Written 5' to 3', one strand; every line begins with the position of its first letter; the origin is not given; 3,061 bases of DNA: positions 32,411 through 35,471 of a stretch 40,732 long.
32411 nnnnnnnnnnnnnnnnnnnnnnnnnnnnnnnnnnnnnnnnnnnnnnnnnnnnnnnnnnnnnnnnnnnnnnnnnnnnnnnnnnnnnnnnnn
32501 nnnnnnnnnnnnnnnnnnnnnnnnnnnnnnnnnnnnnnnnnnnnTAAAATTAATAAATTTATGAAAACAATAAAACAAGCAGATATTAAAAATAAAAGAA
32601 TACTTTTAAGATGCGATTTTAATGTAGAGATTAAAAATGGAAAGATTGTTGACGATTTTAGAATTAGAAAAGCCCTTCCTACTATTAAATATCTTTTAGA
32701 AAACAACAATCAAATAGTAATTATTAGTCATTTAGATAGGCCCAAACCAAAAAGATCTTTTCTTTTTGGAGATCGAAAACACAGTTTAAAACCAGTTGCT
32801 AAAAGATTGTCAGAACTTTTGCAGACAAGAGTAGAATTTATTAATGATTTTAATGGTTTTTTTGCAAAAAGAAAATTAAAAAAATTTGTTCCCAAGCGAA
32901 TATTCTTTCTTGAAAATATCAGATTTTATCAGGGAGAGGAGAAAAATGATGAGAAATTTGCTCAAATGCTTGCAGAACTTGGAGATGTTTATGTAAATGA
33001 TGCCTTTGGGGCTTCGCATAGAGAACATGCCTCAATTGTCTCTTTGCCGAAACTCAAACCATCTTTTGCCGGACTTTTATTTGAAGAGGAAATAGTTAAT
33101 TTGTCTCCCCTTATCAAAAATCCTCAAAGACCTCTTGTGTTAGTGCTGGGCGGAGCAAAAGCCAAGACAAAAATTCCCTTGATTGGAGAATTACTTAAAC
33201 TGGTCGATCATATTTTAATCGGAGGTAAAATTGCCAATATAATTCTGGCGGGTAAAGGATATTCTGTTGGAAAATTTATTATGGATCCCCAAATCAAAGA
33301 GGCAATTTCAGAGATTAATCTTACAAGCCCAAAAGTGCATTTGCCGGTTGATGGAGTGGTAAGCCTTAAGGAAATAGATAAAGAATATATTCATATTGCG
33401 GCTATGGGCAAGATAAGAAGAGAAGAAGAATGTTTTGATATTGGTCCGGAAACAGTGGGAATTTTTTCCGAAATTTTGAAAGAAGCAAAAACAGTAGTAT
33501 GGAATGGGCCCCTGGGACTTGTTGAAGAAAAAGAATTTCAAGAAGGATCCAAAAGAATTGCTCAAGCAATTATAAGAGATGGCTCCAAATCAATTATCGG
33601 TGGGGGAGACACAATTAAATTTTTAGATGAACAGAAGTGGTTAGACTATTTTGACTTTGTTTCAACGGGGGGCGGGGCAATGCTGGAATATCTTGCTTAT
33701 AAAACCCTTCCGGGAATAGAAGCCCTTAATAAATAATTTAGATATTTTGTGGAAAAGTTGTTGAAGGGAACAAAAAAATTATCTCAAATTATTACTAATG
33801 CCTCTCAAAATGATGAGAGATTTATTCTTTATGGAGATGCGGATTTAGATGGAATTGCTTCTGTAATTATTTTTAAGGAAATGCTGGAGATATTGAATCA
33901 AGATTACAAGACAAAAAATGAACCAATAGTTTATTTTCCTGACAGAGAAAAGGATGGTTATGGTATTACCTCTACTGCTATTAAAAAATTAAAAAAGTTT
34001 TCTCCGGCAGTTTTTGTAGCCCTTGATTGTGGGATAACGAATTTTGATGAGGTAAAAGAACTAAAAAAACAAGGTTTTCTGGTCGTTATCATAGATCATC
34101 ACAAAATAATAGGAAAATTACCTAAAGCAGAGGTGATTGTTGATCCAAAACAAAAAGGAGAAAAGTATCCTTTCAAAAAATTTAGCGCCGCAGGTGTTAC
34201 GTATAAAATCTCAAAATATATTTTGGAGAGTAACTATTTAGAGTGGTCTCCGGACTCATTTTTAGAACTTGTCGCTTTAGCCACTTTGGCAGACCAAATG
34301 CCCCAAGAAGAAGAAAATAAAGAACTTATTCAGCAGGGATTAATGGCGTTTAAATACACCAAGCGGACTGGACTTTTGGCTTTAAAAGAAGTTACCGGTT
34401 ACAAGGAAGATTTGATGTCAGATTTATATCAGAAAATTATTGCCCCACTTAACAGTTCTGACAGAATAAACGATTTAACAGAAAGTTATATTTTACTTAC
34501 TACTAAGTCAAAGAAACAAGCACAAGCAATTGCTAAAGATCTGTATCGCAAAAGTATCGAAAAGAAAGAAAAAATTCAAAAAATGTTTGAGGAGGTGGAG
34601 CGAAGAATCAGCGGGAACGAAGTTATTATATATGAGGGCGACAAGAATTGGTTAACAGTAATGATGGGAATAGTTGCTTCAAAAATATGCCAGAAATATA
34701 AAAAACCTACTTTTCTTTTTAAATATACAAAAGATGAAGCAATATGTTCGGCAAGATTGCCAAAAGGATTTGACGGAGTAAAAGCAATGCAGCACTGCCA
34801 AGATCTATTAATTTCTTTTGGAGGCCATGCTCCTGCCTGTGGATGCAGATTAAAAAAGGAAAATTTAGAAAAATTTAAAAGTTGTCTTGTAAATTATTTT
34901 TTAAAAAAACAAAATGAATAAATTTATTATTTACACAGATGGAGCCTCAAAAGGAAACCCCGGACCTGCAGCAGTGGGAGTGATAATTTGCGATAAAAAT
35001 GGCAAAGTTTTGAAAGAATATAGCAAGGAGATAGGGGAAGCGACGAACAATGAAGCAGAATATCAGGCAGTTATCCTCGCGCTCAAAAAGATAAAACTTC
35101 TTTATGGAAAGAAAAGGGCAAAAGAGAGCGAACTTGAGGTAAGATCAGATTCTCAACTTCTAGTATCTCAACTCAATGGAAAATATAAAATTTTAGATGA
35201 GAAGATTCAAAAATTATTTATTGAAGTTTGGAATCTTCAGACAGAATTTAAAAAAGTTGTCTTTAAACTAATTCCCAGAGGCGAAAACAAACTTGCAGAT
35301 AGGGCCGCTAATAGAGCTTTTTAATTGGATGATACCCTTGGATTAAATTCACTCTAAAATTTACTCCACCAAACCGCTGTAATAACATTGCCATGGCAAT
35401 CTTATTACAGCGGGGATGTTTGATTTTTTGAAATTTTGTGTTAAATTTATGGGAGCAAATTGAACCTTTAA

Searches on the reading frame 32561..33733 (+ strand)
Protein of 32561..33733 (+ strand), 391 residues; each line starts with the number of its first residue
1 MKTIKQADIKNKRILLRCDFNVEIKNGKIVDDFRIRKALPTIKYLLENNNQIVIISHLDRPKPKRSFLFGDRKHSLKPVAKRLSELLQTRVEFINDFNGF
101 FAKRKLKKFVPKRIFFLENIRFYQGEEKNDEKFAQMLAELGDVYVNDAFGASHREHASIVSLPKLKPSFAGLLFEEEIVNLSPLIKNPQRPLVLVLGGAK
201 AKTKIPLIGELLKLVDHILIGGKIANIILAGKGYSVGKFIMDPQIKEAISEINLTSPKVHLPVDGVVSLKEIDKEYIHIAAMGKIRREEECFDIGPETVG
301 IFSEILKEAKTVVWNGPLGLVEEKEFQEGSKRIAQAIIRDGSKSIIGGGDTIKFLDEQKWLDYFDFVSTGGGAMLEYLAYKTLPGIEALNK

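Call 80: search_protein_families(library=pfam, proteins=[window:32561-33733:+], max_evalue=0.00001)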
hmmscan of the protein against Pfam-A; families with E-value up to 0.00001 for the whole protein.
window:32561-33733:+ (391 aa): 1 family
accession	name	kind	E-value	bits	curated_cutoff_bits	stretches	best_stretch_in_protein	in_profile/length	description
PF00162.24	PGK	-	1.4e-122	409.8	27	1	4-379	1-377/379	Phosphoglycerate kinase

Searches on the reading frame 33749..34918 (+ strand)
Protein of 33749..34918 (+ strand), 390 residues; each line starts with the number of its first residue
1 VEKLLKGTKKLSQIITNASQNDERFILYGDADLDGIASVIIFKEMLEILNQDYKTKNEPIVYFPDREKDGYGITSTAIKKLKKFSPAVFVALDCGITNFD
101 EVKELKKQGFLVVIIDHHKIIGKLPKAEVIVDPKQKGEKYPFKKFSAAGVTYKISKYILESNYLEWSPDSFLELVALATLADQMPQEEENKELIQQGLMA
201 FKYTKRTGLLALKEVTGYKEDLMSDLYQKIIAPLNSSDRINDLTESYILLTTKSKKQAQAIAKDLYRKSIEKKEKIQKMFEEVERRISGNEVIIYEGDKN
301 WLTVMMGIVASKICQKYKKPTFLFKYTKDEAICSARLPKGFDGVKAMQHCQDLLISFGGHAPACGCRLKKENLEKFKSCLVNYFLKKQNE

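Call 6: search_protein_families(library=pfam, proteins=[window:33749-34918:+], max_evalue=0.01)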
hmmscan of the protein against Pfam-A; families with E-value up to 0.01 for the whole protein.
window:33749-34918:+ (390 aa): 3 families
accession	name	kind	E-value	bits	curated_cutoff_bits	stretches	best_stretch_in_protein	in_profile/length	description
PF01368.27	DHH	-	8.1e-18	65.3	28.1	1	25-179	2-125/125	DHH family, N-terminal domain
PF02272.25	DHHA1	-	4.1e-10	40.5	25.9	1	292-379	4-95/102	DHHA1 domain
PF02410.21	RsfS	-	0.008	16.8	21.6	0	230-313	14-83/98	Ribosomal silencing factor during starvation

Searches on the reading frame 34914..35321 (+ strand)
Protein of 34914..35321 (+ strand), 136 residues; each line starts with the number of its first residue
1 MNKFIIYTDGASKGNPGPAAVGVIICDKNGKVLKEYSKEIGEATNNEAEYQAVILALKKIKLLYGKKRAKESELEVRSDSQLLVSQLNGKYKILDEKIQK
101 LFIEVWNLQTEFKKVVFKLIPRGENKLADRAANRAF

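Call 6: search_protein_families(library=pfam, proteins=[window:34914-35321:+], max_evalue=0.01)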
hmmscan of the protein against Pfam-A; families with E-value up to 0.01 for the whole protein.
window:34914-35321:+ (136 aa): 2 families
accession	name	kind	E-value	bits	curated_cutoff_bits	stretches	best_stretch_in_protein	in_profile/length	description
PF13456.12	RVT_3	-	3.4e-24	85.6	21.6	1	8-135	2-123/123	Reverse transcriptase-like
PF00075.30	RNase_H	-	5e-14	53.1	25.8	1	2-134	2-138/141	RNase H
